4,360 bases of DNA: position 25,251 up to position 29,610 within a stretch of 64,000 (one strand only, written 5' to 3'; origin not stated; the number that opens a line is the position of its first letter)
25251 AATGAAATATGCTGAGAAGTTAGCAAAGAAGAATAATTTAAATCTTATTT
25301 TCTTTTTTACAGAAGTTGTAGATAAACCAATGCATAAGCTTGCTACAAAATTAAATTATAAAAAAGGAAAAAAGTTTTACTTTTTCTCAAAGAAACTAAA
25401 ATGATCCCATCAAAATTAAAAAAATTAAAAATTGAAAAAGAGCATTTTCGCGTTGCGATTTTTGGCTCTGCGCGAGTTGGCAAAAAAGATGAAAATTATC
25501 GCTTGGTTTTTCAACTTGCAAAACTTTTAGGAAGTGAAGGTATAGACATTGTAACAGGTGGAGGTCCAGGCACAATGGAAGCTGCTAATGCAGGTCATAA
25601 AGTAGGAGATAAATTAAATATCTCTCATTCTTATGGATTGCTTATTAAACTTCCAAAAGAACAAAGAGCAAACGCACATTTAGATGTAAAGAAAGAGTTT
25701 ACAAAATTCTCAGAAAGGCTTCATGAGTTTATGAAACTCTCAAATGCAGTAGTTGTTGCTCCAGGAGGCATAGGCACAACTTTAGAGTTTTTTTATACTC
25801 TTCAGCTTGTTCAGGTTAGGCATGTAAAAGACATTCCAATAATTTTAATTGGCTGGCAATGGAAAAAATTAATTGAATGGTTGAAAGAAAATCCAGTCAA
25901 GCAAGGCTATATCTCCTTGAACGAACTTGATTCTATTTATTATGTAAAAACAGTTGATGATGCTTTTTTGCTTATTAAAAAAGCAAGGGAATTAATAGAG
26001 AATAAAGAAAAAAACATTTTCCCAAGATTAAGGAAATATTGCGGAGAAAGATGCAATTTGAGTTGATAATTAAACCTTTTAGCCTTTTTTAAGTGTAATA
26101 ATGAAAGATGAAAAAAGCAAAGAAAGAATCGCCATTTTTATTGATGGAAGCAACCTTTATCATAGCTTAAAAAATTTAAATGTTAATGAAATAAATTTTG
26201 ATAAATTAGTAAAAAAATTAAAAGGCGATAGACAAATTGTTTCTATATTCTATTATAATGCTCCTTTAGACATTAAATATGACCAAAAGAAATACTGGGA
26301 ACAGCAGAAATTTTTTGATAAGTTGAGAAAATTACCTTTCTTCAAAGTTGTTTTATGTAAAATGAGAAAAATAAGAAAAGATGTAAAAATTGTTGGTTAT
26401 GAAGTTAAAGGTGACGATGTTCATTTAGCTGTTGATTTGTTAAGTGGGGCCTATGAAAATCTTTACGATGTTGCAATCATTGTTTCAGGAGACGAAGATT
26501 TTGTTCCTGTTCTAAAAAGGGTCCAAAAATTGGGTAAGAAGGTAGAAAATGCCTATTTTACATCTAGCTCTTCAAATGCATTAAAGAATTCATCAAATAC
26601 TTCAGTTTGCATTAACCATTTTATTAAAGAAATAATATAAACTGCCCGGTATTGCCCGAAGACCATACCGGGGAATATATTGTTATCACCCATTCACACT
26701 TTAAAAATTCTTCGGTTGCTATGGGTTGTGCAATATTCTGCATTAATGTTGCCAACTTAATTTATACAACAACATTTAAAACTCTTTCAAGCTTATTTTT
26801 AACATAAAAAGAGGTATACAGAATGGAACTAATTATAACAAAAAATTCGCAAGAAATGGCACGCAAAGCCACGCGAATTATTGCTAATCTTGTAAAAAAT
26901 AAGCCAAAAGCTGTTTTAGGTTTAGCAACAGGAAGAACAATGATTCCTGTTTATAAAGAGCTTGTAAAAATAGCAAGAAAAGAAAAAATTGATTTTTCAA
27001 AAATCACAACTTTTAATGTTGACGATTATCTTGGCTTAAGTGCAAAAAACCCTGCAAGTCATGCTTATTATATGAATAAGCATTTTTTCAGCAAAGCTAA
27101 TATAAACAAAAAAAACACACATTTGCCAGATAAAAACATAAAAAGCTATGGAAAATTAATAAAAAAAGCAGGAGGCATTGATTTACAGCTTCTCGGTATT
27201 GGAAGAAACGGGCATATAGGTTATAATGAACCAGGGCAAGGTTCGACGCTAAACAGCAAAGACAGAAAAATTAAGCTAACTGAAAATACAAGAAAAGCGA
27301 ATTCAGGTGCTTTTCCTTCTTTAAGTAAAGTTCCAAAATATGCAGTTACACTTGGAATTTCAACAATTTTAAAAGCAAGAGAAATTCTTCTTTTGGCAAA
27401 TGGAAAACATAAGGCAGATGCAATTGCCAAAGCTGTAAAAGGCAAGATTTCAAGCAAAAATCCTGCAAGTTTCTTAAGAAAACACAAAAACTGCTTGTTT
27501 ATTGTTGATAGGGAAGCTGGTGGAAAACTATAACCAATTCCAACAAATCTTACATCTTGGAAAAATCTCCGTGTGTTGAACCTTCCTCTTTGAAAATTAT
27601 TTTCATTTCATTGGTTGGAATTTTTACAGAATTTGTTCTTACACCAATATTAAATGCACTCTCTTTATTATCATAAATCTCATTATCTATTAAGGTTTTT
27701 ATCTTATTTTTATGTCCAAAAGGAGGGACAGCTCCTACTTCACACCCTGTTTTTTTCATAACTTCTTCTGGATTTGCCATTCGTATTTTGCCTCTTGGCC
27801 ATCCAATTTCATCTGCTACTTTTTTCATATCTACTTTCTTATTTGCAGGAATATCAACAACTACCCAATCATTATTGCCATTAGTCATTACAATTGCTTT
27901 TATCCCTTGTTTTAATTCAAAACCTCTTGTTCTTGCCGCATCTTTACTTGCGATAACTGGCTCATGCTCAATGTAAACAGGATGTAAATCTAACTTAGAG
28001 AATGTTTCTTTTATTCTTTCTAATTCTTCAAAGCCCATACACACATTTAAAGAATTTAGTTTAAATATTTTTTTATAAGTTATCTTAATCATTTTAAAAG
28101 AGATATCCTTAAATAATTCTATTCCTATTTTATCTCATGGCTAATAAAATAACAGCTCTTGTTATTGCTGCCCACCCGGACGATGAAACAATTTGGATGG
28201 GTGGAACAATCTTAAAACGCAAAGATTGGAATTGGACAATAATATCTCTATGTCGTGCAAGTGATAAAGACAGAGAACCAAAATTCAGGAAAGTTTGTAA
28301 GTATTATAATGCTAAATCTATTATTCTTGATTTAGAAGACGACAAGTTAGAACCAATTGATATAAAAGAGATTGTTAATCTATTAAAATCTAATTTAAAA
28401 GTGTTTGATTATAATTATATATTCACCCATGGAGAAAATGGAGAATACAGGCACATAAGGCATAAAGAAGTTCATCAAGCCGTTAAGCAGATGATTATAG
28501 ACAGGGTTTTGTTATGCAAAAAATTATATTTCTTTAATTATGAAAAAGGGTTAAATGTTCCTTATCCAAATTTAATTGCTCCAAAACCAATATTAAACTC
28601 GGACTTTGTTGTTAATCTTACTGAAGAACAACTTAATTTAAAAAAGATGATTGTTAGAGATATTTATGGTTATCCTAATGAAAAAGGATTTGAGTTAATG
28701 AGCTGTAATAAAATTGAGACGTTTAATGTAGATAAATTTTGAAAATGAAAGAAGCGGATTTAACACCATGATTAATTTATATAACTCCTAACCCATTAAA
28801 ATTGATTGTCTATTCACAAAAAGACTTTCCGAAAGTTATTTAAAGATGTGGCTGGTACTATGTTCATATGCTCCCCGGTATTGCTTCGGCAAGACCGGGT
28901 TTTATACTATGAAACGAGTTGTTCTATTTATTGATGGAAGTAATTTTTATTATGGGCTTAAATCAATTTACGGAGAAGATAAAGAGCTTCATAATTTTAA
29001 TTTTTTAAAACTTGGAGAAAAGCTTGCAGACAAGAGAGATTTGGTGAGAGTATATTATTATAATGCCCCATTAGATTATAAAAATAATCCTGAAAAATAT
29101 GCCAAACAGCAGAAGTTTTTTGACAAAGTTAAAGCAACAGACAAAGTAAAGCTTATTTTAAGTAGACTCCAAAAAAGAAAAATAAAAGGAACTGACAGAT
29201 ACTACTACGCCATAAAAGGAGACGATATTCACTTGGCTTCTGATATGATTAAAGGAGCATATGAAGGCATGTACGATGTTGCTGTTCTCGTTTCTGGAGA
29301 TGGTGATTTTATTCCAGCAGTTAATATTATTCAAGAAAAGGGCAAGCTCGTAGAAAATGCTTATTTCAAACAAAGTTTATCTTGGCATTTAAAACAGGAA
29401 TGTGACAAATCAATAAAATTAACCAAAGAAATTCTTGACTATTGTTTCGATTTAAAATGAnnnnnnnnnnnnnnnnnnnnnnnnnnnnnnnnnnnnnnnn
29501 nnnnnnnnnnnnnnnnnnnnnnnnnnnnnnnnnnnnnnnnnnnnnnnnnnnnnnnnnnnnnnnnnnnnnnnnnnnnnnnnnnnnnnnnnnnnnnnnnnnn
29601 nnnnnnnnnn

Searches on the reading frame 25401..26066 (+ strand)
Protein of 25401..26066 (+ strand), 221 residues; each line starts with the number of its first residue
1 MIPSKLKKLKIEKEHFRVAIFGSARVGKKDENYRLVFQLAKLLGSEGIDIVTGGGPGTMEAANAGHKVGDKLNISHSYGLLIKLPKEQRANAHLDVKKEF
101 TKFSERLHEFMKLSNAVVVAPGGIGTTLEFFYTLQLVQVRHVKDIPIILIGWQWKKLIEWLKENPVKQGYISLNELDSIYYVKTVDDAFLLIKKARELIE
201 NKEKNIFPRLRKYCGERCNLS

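Call 7: search_protein_families(library=pfam, proteins=[window:25401-26066:+], max_evalue=0.01)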
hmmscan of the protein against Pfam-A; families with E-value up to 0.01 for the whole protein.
window:25401-26066:+ (221 aa): 3 families
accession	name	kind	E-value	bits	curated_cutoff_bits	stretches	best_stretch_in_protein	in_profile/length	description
PF03641.19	Lysine_decarbox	-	2e-18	67.3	27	1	77-189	15-128/131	Possible lysine decarboxylase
PF18306.6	LDcluster4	-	3.7e-10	40.1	26.3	1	17-136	3-116/151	SLOG cluster4 family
PF22561.2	HisKin-conflict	-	0.0079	16.3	27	1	127-204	66-136/303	Histidine Kinase domain observed in conflict contexts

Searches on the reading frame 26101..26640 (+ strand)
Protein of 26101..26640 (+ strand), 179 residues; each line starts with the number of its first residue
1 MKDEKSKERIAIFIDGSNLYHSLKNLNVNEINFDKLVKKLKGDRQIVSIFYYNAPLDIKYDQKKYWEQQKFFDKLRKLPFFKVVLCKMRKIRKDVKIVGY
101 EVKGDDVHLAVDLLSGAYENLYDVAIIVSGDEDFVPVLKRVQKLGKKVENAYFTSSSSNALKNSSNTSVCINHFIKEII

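Call 7: search_protein_families(library=pfam, proteins=[window:26101-26640:+], max_evalue=0.01)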
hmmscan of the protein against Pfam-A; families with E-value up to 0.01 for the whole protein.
window:26101-26640:+ (179 aa): 1 family
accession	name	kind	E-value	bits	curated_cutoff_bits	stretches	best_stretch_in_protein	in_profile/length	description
PF01936.24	NYN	-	4.5e-28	99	24.2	1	9-167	1-140/145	NYN domain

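Call 30: search_protein_families(library=padloc, proteins=[window:26101-26640:+], max_evalue=0.01)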
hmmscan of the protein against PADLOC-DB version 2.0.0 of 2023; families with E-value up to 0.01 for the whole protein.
window:26101-26640:+ (179 aa): 2 families
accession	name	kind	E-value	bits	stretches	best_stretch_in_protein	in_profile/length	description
PDLC04163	HEC-09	-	6.8e-22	76.1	1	8-172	2-175/203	-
PDLC01154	NYN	-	1.2e-15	55.7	1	11-163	149-287/310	"LabA-like protein, NYN family nuclease"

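Call 31: search_protein_families(library=ncbifam, proteins=[window:26101-26640:+], max_evalue=0.01)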
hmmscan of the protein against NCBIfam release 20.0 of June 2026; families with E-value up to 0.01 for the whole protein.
window:26101-26640:+ (179 aa): 1 family
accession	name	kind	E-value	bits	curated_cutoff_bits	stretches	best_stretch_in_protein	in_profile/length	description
TIGR00288.1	TIGR00288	hypoth_equivalog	1.1e-08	35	178.45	1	105-172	89-156/160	TIGR00288 family NYN domain-containing protein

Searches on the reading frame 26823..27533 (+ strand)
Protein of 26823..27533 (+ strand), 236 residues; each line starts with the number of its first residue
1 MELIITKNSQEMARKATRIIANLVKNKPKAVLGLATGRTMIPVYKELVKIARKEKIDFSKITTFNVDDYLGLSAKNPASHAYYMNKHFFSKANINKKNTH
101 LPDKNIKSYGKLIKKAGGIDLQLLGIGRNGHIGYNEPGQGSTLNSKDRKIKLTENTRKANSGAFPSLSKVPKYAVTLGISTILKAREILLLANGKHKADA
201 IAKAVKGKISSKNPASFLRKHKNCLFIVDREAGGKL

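Call 7: search_protein_families(library=pfam, proteins=[window:26823-27533:+], max_evalue=0.01)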
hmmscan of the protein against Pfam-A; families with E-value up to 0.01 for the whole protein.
window:26823-27533:+ (236 aa): 2 families
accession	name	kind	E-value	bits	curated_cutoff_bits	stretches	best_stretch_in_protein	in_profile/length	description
PF01182.26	Glucosamine_iso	-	7.6e-22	78.7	27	1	9-223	7-221/225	Glucosamine-6-phosphate isomerases/6-phosphogluconolactonase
PF04198.19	Sugar-bind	-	0.00014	21.6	27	0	8-51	35-75/257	Putative sugar-binding domain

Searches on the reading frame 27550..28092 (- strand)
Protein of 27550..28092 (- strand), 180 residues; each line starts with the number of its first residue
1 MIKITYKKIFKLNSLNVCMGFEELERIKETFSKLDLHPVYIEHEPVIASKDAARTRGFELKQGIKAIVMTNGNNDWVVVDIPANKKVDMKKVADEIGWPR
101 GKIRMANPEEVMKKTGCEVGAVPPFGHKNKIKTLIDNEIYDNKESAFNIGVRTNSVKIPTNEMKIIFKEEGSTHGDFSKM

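Call 7: search_protein_families(library=pfam, proteins=[window:27550-28092:-], max_evalue=0.01)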
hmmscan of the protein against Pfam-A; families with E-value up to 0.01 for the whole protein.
window:27550-28092:- (180 aa): 1 family
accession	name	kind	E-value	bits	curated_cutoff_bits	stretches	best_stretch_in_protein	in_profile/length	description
PF04073.20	tRNA_edit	-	5.7e-27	94.7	25.5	1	43-163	1-120/123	Aminoacyl-tRNA editing domain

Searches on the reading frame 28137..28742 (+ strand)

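Call 7: search_protein_families(library=pfam, proteins=[window:28137-28742:+], max_evalue=0.01)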
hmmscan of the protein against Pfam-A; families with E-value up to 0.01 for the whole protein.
window:28137-28742:+ (201 aa): 1 family
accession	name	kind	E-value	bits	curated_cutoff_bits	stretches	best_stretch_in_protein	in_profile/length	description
PF02585.22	PIG-L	-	1.3e-14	55.3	28.2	1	8-119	1-128/129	GlcNAc-PI de-N-acetylase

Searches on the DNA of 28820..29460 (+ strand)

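Call 28: search_rna_families(sources=[L053, L059, L060, L066, L067, L052, L065, L083, L056, L074, L077, L069, L075, L008, L014, L045, L085], threshold=gathering)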
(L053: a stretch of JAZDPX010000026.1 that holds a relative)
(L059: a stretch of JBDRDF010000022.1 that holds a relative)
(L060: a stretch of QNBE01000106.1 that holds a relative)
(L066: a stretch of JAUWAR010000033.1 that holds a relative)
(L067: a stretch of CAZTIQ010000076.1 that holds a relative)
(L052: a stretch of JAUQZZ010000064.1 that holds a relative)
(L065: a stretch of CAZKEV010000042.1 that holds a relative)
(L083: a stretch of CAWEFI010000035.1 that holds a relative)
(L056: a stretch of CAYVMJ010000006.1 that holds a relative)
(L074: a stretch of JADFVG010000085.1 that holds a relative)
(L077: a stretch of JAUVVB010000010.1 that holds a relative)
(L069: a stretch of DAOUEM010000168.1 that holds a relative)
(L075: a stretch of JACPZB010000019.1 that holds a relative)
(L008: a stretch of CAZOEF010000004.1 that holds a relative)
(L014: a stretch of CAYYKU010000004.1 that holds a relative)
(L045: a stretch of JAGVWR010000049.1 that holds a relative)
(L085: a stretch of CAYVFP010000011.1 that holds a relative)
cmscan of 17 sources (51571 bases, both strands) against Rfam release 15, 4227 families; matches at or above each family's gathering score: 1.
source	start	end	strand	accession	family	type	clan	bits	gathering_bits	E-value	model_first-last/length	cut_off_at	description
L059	2342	2415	+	RF00005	tRNA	Gene; tRNA;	CL00001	60.3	29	1.2e-10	1-71/71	no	tRNA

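Call 67: search_rna_families(source=L053, start=1340, end=1500, threshold=evalue, max_evalue=5)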
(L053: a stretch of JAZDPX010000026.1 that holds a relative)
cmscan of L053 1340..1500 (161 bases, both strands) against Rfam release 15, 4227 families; matches with E-value up to 5: 2.
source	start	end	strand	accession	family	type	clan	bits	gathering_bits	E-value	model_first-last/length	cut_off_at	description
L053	1439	1465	-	RF03520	mir-3059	Gene; miRNA;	-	15.2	88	1.3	16-42/59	no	mir-3059 microRNA precursor family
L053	1440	1486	-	RF04184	BTnc060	Gene; sRNA;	-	14.6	228.9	3.4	162-208/213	no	Bacteroides sRNA BTnc060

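Call 68: search_rna_families(source=window, start=28820, end=28920, threshold=evalue, max_evalue=5)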
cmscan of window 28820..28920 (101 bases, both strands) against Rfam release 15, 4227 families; matches with E-value up to 5: 0.
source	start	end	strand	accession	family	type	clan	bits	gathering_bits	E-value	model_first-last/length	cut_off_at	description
